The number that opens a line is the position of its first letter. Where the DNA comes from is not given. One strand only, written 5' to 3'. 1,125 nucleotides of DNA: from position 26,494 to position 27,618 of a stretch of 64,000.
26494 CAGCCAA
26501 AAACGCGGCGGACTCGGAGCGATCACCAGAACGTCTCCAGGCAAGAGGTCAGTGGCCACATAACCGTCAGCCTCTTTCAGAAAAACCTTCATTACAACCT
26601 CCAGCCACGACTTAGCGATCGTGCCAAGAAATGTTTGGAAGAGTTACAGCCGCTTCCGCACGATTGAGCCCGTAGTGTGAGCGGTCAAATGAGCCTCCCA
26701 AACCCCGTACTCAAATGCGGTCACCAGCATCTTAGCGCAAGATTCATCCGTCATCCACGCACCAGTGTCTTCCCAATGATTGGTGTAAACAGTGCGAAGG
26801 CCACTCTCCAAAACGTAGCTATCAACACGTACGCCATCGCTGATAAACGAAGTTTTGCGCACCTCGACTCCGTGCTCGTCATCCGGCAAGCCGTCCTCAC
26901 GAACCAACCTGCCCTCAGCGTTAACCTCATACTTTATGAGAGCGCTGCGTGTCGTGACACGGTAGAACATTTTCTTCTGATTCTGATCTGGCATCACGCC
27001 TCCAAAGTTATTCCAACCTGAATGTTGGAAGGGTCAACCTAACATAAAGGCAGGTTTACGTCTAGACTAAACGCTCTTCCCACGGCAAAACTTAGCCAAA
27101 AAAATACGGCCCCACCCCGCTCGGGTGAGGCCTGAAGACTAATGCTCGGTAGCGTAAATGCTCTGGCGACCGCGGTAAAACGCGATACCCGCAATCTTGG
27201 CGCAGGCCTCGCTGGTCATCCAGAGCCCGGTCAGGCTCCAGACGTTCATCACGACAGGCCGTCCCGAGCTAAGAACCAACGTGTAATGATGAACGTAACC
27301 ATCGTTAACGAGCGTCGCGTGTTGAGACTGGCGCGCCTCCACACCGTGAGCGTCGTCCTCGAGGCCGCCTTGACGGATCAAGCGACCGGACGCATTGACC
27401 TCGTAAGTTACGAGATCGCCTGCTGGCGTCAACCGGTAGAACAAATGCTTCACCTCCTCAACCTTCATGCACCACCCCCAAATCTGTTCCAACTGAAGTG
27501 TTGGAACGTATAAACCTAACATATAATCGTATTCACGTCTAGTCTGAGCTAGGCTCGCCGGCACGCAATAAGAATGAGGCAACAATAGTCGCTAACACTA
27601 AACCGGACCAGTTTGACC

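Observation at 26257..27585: Tandem paralogous small genes, each preceded by an identical palindrome-containing upstream module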

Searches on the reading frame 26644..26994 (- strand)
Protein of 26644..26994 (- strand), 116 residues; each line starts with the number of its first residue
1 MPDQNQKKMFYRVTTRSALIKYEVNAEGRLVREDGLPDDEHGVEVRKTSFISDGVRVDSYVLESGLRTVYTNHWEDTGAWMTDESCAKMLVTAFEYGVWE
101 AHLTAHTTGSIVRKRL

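Call 7: search_protein_families(library=pfam, proteins=[window:26644-26994:-], max_evalue=1)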
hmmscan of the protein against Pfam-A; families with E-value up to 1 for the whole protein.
window:26644-26994:- (116 aa): 0 families

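Call 8: search_protein_families(library=phrogs, proteins=[window:26644-26994:-], max_evalue=1)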
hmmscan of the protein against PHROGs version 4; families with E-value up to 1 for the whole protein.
window:26644-26994:- (116 aa): 1 family
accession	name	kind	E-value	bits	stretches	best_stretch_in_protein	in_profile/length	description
phrog_15537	-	unknown function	0.29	12.3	1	21-34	13-26/40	-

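Call 9: search_protein_families(library=ncbifam, proteins=[window:26644-26994:-], max_evalue=1)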
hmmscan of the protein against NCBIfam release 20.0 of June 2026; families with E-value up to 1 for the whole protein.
window:26644-26994:- (116 aa): 0 families

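Call 10: search_protein_families(library=padloc, proteins=[window:26644-26994:-], max_evalue=1)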
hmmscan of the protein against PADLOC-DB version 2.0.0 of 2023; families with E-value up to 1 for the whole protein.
window:26644-26994:- (116 aa): 0 families

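Call 11: find_homologous_proteins(query=window:26644-26994:-, max_evalue=0.01)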
Query window:26644-26994:- (116 aa): 1 proteins with E <= 0.01 among 6 candidates.
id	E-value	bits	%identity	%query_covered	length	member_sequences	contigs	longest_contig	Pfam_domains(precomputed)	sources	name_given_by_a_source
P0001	1.2e-72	259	100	100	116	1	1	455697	-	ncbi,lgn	ncbi:MAG: hypothetical protein WAZ14_00580 [Patescibacteria group bacterium]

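Call 16: find_encoding_contigs(protein=window:26644-26994:-, flank=10000, max_places=6)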
Protein window:26644-26994:- (116 aa): no gene with exactly this product is on record in the collection.
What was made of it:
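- Tried and rejected: find_encoding_contigs could not locate A (call 16).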

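Call 23: search_protein_representatives(alignment_id=A1)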
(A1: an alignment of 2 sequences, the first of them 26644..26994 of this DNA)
Query: 2 sequences, 120 profile positions. Proteins with E-value up to 0.001 (for the whole library): 2; up to 1e-10: 2; up to 1e-30: 2. The best 2 are listed.
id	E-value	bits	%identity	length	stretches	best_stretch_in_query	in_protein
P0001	6.7e-64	229.4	-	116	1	1-120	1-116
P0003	1.2e-59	215.7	-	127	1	1-110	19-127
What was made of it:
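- Tried and rejected: The exhaustive HMM scan of 1.84 billion representatives with the A+B profile found only A and B (call 23).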

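Call 25: predict_structure(alignment_id=A1)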
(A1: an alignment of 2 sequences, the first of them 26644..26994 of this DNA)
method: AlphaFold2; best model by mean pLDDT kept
length: 116 residues; sequences in the alignment: 2
mean_pLDDT: 56.6   pTM: 0.50
mean pLDDT of the five models: 56.6, 49.6, 49.3, 45.9, 44.2
residues with pLDDT >= 90: 0; 70-90: 32; 50-70: 43; < 50: 41
segments of 3 or more residues with pLDDT < 50: 1-4, 35-41, 66-75, 100-116
pLDDT, mean of each block of 10 residues (from residue 1): 57 76 70 53 55 54 48 51 76 67 35 26
secondary structure, 60 per line:
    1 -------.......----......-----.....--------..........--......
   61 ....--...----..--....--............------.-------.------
elements in order: E8-14 E19-24 E30-34 E43-52 E55-64 E67-69 E78-81 H84-95

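Call 27: search_solved_structures(query=A1, max_evalue=10)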
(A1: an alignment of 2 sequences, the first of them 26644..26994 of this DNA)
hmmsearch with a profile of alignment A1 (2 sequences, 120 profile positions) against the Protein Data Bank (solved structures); distinct sequences matched with E-value up to 10: 0.

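Call 36: fold_search(model_id=the predicted structure, library=pdb)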
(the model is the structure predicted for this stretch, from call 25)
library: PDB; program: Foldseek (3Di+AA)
matches with E <= 10: 290; with E <= 0.001: 0
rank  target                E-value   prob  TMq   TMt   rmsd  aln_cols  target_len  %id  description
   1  4i86_A                1.6e-01  0.23  0.22  0.24  13.8       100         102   12  Crystal structure of PilZ domain of CeSA from cellulose synthesizing bacterium (released 2013-04-03)
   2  6cb0_A                2.1e-01  0.16  0.23  0.11  15.7       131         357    9  Crystal Structure of the FAK FERM domain (released 2019-02-06)
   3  4i86_B                2.5e-01  0.16  0.20  0.23  14.0        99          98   12  Crystal structure of PilZ domain of CeSA from cellulose synthesizing bacterium (released 2013-04-03)
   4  1jx9_B                3.0e-01  0.33  0.26  0.07  11.8        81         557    9  Penicillin Acylase, mutant (released 2003-09-02)
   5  1kec_B                3.8e-01  0.18  0.26  0.07  14.3        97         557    9  PENICILLIN ACYLASE MUTANT WITH PHENYL PROPRIONIC ACID (released 2003-09-02)
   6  8y09_E                5.4e-01  0.77  0.27  0.03  10.9        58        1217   17  Crystal structure of LbCas12a in complex with crRNA and 15nt target DNA (released 2025-01-01)
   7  4uj8_C                5.4e-01  0.30  0.19  0.10  11.9        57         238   21  Structure of surface layer protein SbsC, domains 6-7 (released 2016-04-27)
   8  2zgt_B                5.4e-01  0.06  0.16  0.13  13.4       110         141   14  Crystal structure of Agrocybe aegerita lectin AAL mutant F93G (released 2009-01-20)
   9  6l7w_A                6.0e-01  0.08  0.21  0.15  13.4       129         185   11  Crystal structure of Cet1 from Trypanosoma cruzi in complex with manganese ion. (released 2020-06-03)
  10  6nau_A                6.8e-01  0.20  0.22  0.08   9.6        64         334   16  1.55 Angstrom Resolution Crystal Structure of 6-phosphogluconolactonase from Klebsiella pneumoniae (released 2018-12-19)
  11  4uj8_D                7.2e-01  0.25  0.19  0.10  11.8        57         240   21  Structure of surface layer protein SbsC, domains 6-7 (released 2016-04-27)
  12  1ri6                  7.2e-01  0.15  0.19  0.08   9.7        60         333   18  Structure of a putative isomerase from E. coli (released 2003-11-25)
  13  5xuu_A                7.6e-01  0.63  0.27  0.03  11.0        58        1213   17  Crystal structure of Lachnospiraceae bacterium ND2006 Cpf1 in complex with crRNA and target DNA (TCCA PAM) (released 2017-08-09)
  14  9neb_C                8.0e-01  0.21  0.17  0.04   8.4        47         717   26  The rigid portion of Cryo-EM structure of Herpesvirus Helicase-Primase complex with Pritelivir (released 2025-08-13)
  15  5xut_A                8.5e-01  0.60  0.27  0.03  11.1        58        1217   17  Crystal structure of Lachnospiraceae bacterium ND2006 Cpf1 in complex with crRNA and target DNA (TCTA PAM) (released 2017-08-09)
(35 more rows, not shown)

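Call 38: find_related_loci(query=A1, collection=viral_contigs, flank=5000)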
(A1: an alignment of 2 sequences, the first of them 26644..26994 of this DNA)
Query A1 (116 aa) in viral_contigs; peptide patterns used: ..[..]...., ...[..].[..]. (x = any residue, [..] = any of these).
83 stretches matched a pattern, but none encodes a relative of the query by tblastn (E <= 1e-3).

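Call 40: find_related_loci(query=A1, collection=metagenome_contigs, flank=8000)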
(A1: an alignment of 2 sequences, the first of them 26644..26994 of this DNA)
Query A1 (116 aa) in metagenome_contigs; peptide patterns used: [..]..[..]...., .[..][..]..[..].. (x = any residue, [..] = any of these).
600 stretches matched a pattern, but none encodes a relative of the query by tblastn (E <= 1e-3).

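Call 54: find_homologous_proteins(query=A5, max_evalue=0.1)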
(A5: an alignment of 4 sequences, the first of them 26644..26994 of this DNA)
Query A5 (4 sequences) (116 aa, profile of the alignment): 4 proteins with E <= 0.1 among 1199 candidates.
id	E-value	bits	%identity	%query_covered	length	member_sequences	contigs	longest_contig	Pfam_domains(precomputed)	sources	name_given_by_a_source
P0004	6.0e-49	183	29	33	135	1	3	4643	-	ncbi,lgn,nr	ncbi:MAG: hypothetical protein QG626_339 [Patescibacteria group bacterium]|nr:hypothetical protein [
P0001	8.3e-43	163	100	100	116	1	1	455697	-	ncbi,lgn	ncbi:MAG: hypothetical protein WAZ14_00580 [Patescibacteria group bacterium]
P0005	2.4e-41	158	25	78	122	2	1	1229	-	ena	-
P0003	2.4e-37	145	45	91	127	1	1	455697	-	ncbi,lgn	ncbi:MAG: hypothetical protein WAZ14_00585 [Patescibacteria group bacterium]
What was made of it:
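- Only four protein clusters of this family exist in 5.8 billion (call 54).
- Tried and rejected: A 4-sequence profile found only the four known clusters (call 54).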

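Call 56: find_encoding_contigs(protein=P0005, flank=10000)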
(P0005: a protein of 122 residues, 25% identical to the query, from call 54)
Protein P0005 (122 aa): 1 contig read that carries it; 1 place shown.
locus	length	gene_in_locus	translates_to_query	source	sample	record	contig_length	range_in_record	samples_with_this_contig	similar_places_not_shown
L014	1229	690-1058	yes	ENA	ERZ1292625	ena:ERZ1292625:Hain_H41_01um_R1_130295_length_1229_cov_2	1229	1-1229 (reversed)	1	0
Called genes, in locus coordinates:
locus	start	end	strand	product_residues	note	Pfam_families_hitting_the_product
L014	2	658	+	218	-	?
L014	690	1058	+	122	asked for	-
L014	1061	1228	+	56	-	?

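Call 57: find_encoding_contigs(protein=P0004, flank=10000)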
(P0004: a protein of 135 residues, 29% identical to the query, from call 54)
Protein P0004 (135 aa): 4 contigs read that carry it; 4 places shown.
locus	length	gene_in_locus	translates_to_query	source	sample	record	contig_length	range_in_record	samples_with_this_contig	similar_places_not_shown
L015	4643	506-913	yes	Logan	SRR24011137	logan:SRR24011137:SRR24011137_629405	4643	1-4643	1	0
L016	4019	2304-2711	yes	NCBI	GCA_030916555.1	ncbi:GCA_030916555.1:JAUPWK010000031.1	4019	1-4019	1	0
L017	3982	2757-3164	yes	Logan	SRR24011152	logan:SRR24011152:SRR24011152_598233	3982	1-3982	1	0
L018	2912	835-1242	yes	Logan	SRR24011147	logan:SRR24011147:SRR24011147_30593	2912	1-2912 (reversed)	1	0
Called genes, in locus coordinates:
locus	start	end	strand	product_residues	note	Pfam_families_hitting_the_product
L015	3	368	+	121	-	?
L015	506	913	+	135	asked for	-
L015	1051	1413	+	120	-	-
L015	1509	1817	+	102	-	PF00166:Cpn10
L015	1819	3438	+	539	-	PF00118:Cpn60_TCP1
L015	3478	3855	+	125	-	PF09685:MamF_MmsF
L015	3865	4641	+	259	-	?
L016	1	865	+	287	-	?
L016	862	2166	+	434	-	PF04932:Wzy_C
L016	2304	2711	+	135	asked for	-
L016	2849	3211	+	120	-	-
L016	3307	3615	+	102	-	PF00166:Cpn10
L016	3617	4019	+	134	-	PF00118:Cpn60_TCP1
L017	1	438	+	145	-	?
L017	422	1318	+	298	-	-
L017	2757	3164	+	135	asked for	-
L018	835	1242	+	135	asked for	-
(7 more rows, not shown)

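Call 61: search_solved_structures(query=A6, max_evalue=10)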
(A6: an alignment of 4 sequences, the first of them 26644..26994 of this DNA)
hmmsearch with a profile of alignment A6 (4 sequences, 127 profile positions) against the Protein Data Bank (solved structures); distinct sequences matched with E-value up to 10: 4.
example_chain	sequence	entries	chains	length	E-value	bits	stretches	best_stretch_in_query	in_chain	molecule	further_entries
11cy_A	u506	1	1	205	0.32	14.1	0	89-110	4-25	ZnO5_baseKO_ES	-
11ce_A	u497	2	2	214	0.37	13.9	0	89-110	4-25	The protease-Zn (II) complex of Zn5 | Zn5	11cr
8zkm_E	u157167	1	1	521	1.1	12.3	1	80-98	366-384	nozzle of release VP1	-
8zkk_O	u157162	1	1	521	1.3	12.1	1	80-98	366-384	nozzle gp16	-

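Call 70: predict_structure(alignment_id=A6)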
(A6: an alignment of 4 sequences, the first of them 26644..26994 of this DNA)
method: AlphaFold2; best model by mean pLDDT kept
length: 116 residues; sequences in the alignment: 4
mean_pLDDT: 54.9   pTM: 0.52
mean pLDDT of the five models: 54.9, 54.2, 53.6, 53.3, 50.4
residues with pLDDT >= 90: 0; 70-90: 38; 50-70: 24; < 50: 54
segments of 3 or more residues with pLDDT < 50: 1-5, 39-73, 104-116
pLDDT, mean of each block of 10 residues (from residue 1): 53 79 71 60 43 35 35 55 76 71 41 27
secondary structure, 60 per line:
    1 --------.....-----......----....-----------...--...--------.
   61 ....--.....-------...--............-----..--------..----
elements in order: E9-13 E19-24 E29-32 E44-46 E49-51 E60-64 E67-71 E79-81 H84-95

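Call 83: fold_search(model_id=the predicted structure, library=viral)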
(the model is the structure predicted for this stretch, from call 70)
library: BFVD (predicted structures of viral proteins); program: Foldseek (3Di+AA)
matches with E <= 10: 284; with E <= 0.001: 0
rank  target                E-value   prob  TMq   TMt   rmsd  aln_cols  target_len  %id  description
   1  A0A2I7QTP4            2.9e-01  0.08  0.18  0.14  21.6       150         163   11  (no name in the UniProt tables at hand)
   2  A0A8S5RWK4            6.3e-01  0.15  0.36  0.24  16.5       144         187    9  Uncharacterized protein [Siphoviridae sp. ctHip2]
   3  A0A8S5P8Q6            7.1e-01  0.54  0.23  0.21   4.1        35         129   11  Uncharacterized protein [Siphoviridae sp. ct0Ci105]
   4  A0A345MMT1            7.1e-01  0.10  0.26  0.21  13.5       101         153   14  (no name in the UniProt tables at hand)
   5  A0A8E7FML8            7.5e-01  0.63  0.23  0.11   1.4        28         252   14  (no name in the UniProt tables at hand)
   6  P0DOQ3                8.0e-01  0.18  0.21  0.06   7.8        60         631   17  Nucleoside triphosphatase I [Variola virus (isolate Human/India/Ind3/1967)]
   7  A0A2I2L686            9.0e-01  0.28  0.27  0.18   5.0        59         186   14  Uncharacterized protein [Orpheovirus IHUMI-LCC2]
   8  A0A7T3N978            1.0e+00  0.30  0.29  0.47   6.4        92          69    6  Uncharacterized protein [Serratia phage vB_SmaM_Hera]
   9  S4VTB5                1.1e+00  0.04  0.17  0.05  13.2       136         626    7  Uncharacterized protein [Pandoravirus salinus]
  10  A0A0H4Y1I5            1.1e+00  0.06  0.20  0.11  12.8       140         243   11  Uncharacterized protein [Salmon gill poxvirus]
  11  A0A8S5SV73            1.2e+00  0.08  0.25  0.15  14.8       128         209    7  Uncharacterized protein [Siphoviridae sp. ctHOG1]
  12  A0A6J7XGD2            1.2e+00  0.04  0.20  0.07  16.2       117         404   17  Phage-like element PBSX protein, XkdF [uncultured Caudovirales phage]
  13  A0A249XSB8            1.3e+00  0.14  0.18  0.23   6.3        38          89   21  Uncharacterized protein [Mycobacterium phage Phabba]
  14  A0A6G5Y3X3            1.3e+00  0.10  0.23  0.29  10.5       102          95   12  (no name in the UniProt tables at hand)
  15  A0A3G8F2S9            1.4e+00  0.15  0.21  0.31   5.3        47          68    8  (no name in the UniProt tables at hand)
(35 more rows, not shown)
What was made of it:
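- The AlphaFold2 models have pLDDT 55-57 and the fold searches were empty (calls 25, 36, 70, 83).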

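Call 90: search_dna_similar(query=window:26644-26994:-, collection=plasmids, mode=protein, max_evalue=0.01)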
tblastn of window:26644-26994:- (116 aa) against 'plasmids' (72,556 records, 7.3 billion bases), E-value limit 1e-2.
No match.

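Call 92: search_dna_similar(query=window:26644-26994:-, collection=phages, mode=protein, max_evalue=0.01)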
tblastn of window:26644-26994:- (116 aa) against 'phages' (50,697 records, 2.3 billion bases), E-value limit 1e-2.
No match.

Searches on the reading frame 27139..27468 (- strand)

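Call 7: search_protein_families(library=pfam, proteins=[window:27139-27468:-], max_evalue=1)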
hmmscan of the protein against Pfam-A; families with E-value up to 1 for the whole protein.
window:27139-27468:- (109 aa): 1 family
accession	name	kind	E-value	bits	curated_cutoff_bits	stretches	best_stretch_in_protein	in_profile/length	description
PF24684.1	Vgb_lyase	-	0.11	11.7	50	1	43-95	113-165/290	Virginiamycin B lyase family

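Call 8: search_protein_families(library=phrogs, proteins=[window:27139-27468:-], max_evalue=1)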
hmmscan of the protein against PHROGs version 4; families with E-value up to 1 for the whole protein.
window:27139-27468:- (109 aa): 1 family
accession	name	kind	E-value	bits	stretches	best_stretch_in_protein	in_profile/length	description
phrog_9943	-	unknown function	0.027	15.2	1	74-92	1-20/39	-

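Call 9: search_protein_families(library=ncbifam, proteins=[window:27139-27468:-], max_evalue=1)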
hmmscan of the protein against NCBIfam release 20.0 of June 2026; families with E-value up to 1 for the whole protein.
window:27139-27468:- (109 aa): 0 families

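Call 10: search_protein_families(library=padloc, proteins=[window:27139-27468:-], max_evalue=1)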
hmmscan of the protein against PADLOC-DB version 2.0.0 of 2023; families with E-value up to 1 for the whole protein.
window:27139-27468:- (109 aa): 0 families
